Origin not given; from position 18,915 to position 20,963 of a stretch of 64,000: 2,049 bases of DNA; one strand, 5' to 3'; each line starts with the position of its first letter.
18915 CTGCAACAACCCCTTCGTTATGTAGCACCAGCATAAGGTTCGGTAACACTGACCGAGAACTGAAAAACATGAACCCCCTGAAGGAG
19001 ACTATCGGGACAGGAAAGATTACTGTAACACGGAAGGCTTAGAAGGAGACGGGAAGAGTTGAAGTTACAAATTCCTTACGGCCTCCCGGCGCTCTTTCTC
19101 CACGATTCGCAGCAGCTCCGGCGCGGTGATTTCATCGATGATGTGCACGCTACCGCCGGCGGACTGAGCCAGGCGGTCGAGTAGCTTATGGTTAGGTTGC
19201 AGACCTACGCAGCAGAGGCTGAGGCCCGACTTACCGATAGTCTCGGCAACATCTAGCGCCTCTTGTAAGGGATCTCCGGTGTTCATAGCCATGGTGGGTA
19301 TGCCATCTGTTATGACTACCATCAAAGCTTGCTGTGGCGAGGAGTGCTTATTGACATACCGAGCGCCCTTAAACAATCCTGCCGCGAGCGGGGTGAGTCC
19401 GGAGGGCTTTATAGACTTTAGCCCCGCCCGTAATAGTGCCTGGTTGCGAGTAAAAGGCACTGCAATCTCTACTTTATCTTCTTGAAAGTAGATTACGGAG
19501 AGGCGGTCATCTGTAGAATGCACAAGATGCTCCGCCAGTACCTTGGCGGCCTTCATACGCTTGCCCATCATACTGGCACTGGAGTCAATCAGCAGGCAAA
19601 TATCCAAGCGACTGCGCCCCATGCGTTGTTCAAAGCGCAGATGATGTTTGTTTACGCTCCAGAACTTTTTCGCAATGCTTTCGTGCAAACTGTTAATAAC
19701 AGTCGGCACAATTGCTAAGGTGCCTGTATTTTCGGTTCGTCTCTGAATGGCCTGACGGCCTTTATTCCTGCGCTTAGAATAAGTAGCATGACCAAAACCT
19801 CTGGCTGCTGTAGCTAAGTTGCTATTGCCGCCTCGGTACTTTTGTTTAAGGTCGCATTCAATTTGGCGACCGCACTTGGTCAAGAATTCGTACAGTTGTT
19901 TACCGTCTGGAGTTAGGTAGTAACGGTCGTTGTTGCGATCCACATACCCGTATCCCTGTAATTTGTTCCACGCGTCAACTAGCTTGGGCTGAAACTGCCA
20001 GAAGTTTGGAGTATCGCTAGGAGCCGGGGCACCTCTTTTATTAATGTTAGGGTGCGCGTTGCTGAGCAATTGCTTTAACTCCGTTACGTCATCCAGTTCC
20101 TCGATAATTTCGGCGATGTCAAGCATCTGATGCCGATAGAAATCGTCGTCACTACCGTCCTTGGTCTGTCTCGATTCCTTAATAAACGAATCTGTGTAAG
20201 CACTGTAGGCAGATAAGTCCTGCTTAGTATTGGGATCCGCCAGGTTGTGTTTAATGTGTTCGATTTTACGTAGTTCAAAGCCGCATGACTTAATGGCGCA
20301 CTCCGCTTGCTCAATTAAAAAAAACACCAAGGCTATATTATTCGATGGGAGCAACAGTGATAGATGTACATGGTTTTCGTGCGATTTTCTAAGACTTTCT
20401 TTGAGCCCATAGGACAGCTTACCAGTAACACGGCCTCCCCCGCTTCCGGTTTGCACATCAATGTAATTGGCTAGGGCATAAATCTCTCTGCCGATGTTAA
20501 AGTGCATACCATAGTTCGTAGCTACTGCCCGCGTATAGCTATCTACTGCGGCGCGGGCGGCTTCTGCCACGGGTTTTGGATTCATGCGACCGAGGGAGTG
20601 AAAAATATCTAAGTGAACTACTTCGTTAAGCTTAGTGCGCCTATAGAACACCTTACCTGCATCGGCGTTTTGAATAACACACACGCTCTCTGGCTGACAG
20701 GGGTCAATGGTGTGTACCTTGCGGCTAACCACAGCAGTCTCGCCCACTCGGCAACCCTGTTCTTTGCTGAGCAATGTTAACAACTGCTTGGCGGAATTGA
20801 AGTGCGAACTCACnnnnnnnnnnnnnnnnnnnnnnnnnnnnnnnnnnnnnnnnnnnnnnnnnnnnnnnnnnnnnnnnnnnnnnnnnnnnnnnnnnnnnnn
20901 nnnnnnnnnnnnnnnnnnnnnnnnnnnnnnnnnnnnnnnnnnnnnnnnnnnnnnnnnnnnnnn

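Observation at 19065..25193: Translationally coupled four-gene operon of unclear function: Ski2-like helicase, membrane NERD nuclease, ChlI-like AAA+ ATPase and a large vWA protein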

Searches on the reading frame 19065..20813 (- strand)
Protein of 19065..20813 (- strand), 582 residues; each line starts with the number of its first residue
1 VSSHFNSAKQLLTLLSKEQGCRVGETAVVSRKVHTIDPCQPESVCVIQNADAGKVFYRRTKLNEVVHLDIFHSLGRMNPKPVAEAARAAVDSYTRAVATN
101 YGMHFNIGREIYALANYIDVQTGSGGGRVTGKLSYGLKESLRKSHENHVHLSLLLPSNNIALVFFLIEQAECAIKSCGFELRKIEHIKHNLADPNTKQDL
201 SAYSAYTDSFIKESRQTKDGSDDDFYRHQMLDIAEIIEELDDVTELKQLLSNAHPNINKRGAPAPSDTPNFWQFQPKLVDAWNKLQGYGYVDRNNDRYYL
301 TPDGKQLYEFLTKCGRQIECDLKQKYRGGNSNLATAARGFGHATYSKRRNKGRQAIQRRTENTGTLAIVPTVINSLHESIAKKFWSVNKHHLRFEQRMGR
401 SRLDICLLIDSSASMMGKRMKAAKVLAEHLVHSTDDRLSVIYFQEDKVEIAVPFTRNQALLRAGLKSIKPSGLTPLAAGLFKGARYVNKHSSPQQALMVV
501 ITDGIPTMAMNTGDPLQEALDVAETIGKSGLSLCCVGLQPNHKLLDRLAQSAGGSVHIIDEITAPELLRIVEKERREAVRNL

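Call 4: search_protein_families(library=pfam, proteins=[window:19065-20813:-], max_evalue=0.01)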
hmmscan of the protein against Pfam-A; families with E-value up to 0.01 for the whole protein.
window:19065-20813:- (582 aa): 3 families
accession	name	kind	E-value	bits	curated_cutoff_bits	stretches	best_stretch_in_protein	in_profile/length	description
PF13519.12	VWA_2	-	1.1e-13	52.1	27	1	406-504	2-106/107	von Willebrand factor type A domain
PF00092.34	VWA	-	7.1e-11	43.1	23.8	1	404-553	1-155/174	von Willebrand factor type A domain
PF05762.20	VWA_CoxE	-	0.003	17.5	26.4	1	389-530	43-179/222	VWA domain containing CoxE-like protein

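Call 5: search_protein_families(library=ncbifam, proteins=[window:19065-20813:-], max_evalue=0.01)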
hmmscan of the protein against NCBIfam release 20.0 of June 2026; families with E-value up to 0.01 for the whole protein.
window:19065-20813:- (582 aa): 5 families
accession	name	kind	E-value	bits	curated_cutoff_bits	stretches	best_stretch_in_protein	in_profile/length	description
TIGR02442.1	Cob-chelat-sub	hypoth_equivalog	1.3e-29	103.1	779.45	1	336-539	404-616/641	putative cobaltochelatase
TIGR02031.1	BchD-ChlD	equivalog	1.4e-12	47.2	499.55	1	384-536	405-573/608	magnesium chelatase ATPase subunit D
NF009943.0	PRK13406.1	equivalog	3.1e-07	29.3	571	1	366-555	358-563/585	magnesium chelatase subunit D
TIGR03436.1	acidobact_VWFA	subfamily_domain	1.8e-06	27.7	81.25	1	401-504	65-189/324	VWA domain-containing protein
TIGR03788.1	marine_srt_targ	equivalog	0.00023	19.8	551.65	1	402-562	271-431/629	marine proteobacterial sortase target protein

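Call 6: search_protein_families(library=padloc, proteins=[window:19065-20813:-], max_evalue=0.01)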
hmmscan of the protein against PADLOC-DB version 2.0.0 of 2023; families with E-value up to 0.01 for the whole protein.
window:19065-20813:- (582 aa): 0 families

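Call 10: find_homologous_proteins(query=window:19065-20813:-)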
Query window:19065-20813:- (582 aa): 122 proteins with E <= 0.001 among 8000 candidates; the best 120 are listed.
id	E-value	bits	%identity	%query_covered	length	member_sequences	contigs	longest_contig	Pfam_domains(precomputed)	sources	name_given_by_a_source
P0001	0.0e+0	1322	100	100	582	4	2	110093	PF00092.35,PF13519.13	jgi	-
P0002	0.0e+0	1189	88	100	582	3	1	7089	PF00092.35,PF13519.13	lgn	-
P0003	0.0e+0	1046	77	100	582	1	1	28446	PF00092.35,PF13519.13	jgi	-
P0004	0.0e+0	1012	75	100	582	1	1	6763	PF00092.35,PF13519.13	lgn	-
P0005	1.3e-286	970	90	82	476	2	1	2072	PF00092.35,PF13519.13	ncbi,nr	ncbi:MAG: VWA domain-containing protein, partial [Bacillota bacterium]|nr:VWA domain-containing prot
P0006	1.8e-283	959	70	100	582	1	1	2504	PF00092.35,PF13519.13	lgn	-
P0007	5.7e-229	779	61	96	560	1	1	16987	PF00092.35,PF13519.13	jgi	jgi:magnesium chelatase subunit D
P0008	2.1e-195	669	54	99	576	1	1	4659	PF00092.35,PF13519.13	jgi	-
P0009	3.5e-190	651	52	99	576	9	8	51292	PF00092.35,PF13519.13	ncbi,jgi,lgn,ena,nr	ncbi:MAG: VWA domain-containing protein [Selenomonadales bacterium]|nr:VWA domain-containing protein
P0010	2.6e-186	639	52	99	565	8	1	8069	PF00092.35,PF13519.13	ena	-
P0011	1.3e-172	593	53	92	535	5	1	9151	PF00092.35,PF13519.13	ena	-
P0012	2.5e-152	526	44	99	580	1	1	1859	PF13768.13,PF00092.35,PF13519.13,PF05762.21,PF01882.26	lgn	-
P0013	1.5e-151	524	46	100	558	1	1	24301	PF00092.35,PF13519.13,PF05762.21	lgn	-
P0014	1.8e-151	524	46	100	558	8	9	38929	PF00092.35,PF13519.13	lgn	-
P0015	4.4e-150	519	44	99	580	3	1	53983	PF00092.35,PF13519.13,PF05762.21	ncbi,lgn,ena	-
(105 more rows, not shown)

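Call 13: find_related_loci(query=A1, collection=genome_contigs, flank=10000)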
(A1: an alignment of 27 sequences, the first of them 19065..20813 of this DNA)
Query A1 (582 aa) in genome_contigs; peptide patterns used: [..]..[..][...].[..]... (x = any residue, [..] = any of these).
158 stretches matched a pattern; 128 encode a relative of the query (tblastn E <= 1e-3); the best 80 are kept; 80 distinct loci.
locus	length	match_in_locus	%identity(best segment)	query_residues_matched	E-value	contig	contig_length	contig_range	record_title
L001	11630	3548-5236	52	1-579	0e+0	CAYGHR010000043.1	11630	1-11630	MAG TPA_asm: uncultured Peptococcaceae bacterium isolate ERP113451_co2_181 genome assembly, contig: NODE_4001_length_116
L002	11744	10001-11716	44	3-579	4e-156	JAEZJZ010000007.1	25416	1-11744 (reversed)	MAG: Bacillota bacterium isolate OH_CDB_256 k127_822857, whole genome shotgun sequence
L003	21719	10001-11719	44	5-582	6e-152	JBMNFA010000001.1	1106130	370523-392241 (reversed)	MAG: Bacillota bacterium isolate SBF912LR0HQ0179 contig_13614, whole genome shotgun sequence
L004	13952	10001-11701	44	5-578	3e-151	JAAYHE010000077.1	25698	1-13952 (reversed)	MAG: Bacillota bacterium isolate AS09scLD_318 277205_AS09, whole genome shotgun sequence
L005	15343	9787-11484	44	10-580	5e-150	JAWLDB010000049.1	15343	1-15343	MAG: Bacillota bacterium isolate 15dZY3.bin.80 NODE_4170_length_15343_cov_3.593676, whole genome shotgun sequence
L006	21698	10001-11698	42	10-579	4e-145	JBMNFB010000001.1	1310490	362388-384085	MAG: Bacillota bacterium isolate SBF912LR0HQ0123 contig_14898, whole genome shotgun sequence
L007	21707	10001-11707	44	4-578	2e-142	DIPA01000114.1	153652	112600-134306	MAG TPA_asm: Firmicutes bacterium UBA5500 UBA5500_contig_4741, whole genome shotgun sequence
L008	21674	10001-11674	43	2-570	4e-144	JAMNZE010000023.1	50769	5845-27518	MAG: Bacillota bacterium isolate Bin_42 Bin_42_scaffold_610, whole genome shotgun sequence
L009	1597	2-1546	41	58-578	5e-134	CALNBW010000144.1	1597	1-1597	MAG TPA_asm: uncultured Firmicutes bacterium isolate SRR1561995_bin.50_CONCOCT_v1.1_MAG genome assembly, contig: ERZ7240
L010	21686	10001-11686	34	6-576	6e-107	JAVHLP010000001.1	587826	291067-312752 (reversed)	MAG: bacterium isolate Ess09-15 NODE_1_length_587826_cov_8.314185, whole genome shotgun sequence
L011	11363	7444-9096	37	11-575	6e-106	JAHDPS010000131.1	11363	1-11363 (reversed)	MAG: Bacillota bacterium isolate SM1-B18.1 k141_36421, whole genome shotgun sequence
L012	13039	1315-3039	35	6-575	5e-105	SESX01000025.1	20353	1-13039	MAG: Candidatus Acetocimmeria pyornia isolate JdFRolivine-5 25, whole genome shotgun sequence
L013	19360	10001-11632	35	4-573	1e-104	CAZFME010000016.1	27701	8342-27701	MAG TPA_asm: uncultured Clostridia bacterium isolate SRP192927_co8_291 genome assembly, contig: NODE_1311_length_27701_c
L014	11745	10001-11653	35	11-578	6e-103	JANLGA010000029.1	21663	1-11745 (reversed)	MAG: Bacillota bacterium isolate A05DMB27 NODE_29_length_21663_cov_3.125139, whole genome shotgun sequence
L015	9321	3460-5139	35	10-575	7e-102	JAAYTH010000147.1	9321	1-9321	MAG: Bacillota bacterium isolate AS23ysBPME_97 190022_AS23, whole genome shotgun sequence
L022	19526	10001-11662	35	8-575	8e-100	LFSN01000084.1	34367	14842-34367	MAG: Clostridia bacterium DTU030 scaffold10310, whole genome shotgun sequence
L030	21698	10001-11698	36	9-578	5e-97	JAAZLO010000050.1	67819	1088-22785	MAG: Bacillota bacterium isolate AS23ysBPME_220 90314_AS23, whole genome shotgun sequence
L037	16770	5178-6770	37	20-574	3e-95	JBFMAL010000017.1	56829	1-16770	MAG: Bacillota bacterium isolate MAG137 MAG137_17, whole genome shotgun sequence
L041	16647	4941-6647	36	9-581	2e-94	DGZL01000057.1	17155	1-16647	MAG TPA_asm: Firmicutes bacterium UBA4981 UBA4981_contig_3821, whole genome shotgun sequence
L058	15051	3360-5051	33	10-579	2e-88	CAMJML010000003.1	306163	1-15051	MAG: uncultured Selenomonadales bacterium isolate SRR12377476_bin.3_metawrap_v1.3_MAG genome assembly, contig: SRR123774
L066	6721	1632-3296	32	7-567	5e-83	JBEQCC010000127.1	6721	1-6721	MAG: Pelosinus sp. isolate 05_S201.semibin_refined.005_sub NODE_6532_length_6721_cov_1.205338:0-6721, whole genome shotg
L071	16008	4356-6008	33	7-582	7e-78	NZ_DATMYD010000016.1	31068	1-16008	MAG: Sporomusa sp. isolate SMAG_U13137 k141_24782, whole genome shotgun sequence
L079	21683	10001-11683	28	11-576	1e-66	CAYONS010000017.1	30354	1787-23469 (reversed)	MAG TPA_asm: uncultured Syntrophothermus sp. isolate binchicken_co193_24 genome assembly, contig: NODE_723_length_30354_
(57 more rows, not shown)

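Call 18: find_encoding_contigs(protein=P0003, flank=10000, max_places=3)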
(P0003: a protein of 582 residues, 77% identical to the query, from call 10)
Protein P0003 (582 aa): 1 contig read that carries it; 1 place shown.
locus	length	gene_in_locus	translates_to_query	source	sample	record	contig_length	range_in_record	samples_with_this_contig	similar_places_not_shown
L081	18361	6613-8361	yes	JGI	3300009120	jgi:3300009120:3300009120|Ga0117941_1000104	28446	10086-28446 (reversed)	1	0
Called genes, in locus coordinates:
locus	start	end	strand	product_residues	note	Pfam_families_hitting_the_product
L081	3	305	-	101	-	?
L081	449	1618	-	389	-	PF01595:CNNM, PF00571:CBS (weak), PF03471:CorC_HlyC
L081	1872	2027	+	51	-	-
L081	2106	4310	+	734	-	PF00270:DEAD, PF04851:ResIII, PF22527:DEXQc_Suv3 (weak), PF00271:Helicase_C (faint), PF08148:DSHCT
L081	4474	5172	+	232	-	PF08378:NERD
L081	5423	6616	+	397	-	PF17863:AAA_lid_2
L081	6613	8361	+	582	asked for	PF00092:VWA, PF13519:VWA_2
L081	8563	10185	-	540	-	PF07969:Amidohydro_3, PF01979:Amidohydro_1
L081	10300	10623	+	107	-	PF06305:LapA_dom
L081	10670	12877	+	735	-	PF01368:DHH, PF02272:DHHA1, PF17768:RecJ_OB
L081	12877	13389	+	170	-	PF00156:Pribosyltran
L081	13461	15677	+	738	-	PF13328:HD_4, PF01966:HD, PF04607:RelA_SpoT, PF02824:TGS, PF19296:RelA_AH, PF28438:RelA_RIS, PF01842:ACT, PF13291:ACT_4, +1 more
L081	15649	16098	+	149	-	PF02580:Tyr_Deacylase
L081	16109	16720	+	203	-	PF00753:Lactamase_B, PF19583:ODP (weak)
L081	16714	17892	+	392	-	PF04055:Radical_SAM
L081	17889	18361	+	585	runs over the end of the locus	PF01336:tRNA_anti-codon, PF00152:tRNA-synt_2, PF02938:GAD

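Call 19: find_encoding_contigs(protein=P0007, flank=10000, max_places=3)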
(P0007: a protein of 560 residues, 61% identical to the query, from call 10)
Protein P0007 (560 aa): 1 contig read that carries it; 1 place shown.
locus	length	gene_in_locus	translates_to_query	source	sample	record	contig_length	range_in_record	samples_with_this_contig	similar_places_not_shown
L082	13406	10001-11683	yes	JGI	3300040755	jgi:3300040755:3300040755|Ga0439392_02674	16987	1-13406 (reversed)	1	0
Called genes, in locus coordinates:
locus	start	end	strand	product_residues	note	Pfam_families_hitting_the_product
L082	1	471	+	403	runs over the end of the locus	PF21760:SecD_1st, PF22599:SecDF_P1_head, PF02355:SecD_SecF_C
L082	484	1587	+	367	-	PF07549:Sec_GG, PF02355:SecD_SecF_C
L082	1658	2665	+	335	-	PF01728:FtsJ, PF13489:Methyltransf_23 (faint), PF08241:Methyltransf_11 (weak), PF13649:Methyltransf_25 (weak)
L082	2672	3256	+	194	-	-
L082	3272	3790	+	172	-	-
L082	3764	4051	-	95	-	-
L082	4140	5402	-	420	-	PF01595:CNNM, PF00571:CBS (weak), PF03471:CorC_HlyC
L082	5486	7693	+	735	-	PF00270:DEAD, PF04851:ResIII, PF20720:nSTAND3 (faint), PF22527:DEXQc_Suv3 (faint), PF00271:Helicase_C (weak), PF08148:DSHCT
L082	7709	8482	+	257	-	PF08378:NERD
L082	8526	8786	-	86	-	-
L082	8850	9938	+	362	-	PF17863:AAA_lid_2 (weak)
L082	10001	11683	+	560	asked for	PF00092:VWA, PF13519:VWA_2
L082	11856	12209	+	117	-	PF03551:PadR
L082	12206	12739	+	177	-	PF11193:DUF2812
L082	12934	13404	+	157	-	?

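Call 22: predict_structure(alignment_id=A1)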
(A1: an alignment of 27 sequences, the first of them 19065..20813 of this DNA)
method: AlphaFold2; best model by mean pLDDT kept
length: 582 residues; sequences in the alignment: 27
mean_pLDDT: 81.4   pTM: 0.60
mean pLDDT of the five models: 81.4, 81.0, 79.7, 79.1, 78.9
residues with pLDDT >= 90: 226; 70-90: 260; 50-70: 49; < 50: 47
segments of 3 or more residues with pLDDT < 50: 268-274, 327-361, 397-399
pLDDT, mean of each block of 10 residues (from residue 1): 82 91 94 86 89 87 94 93 95 85 59 89 90 76 89 93 96 96 92 68 74 65 78 84 85 86 62 57 89 88 91 81 57 28 27 33 66 82 82 63 90 85 89 87 91 90 89 89 94 90 84 86 92 90 91 91 86 87 75
secondary structure, 60 per line:
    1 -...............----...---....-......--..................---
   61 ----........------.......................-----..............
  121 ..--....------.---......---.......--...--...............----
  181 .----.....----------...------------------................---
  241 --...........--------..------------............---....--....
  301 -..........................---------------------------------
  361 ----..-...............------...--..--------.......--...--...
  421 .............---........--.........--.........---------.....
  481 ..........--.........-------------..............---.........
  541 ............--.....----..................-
elements in order: H2-16 E21-23 E27-30 E32-37 E40-51 H52-57 E65-72 H79-101 H107-117 E118-122 E125-128 H139-144 E148-154 H162-176 E186-190 H222-237 H243-253 H276-287 E291-294 E297-300 H302-327 H368-382 E404-410 H418-433 E437-444 E447-455 H458-466 H476-490 E496-501 H515-528 E532-538 H539-552 E555-559 H564-581
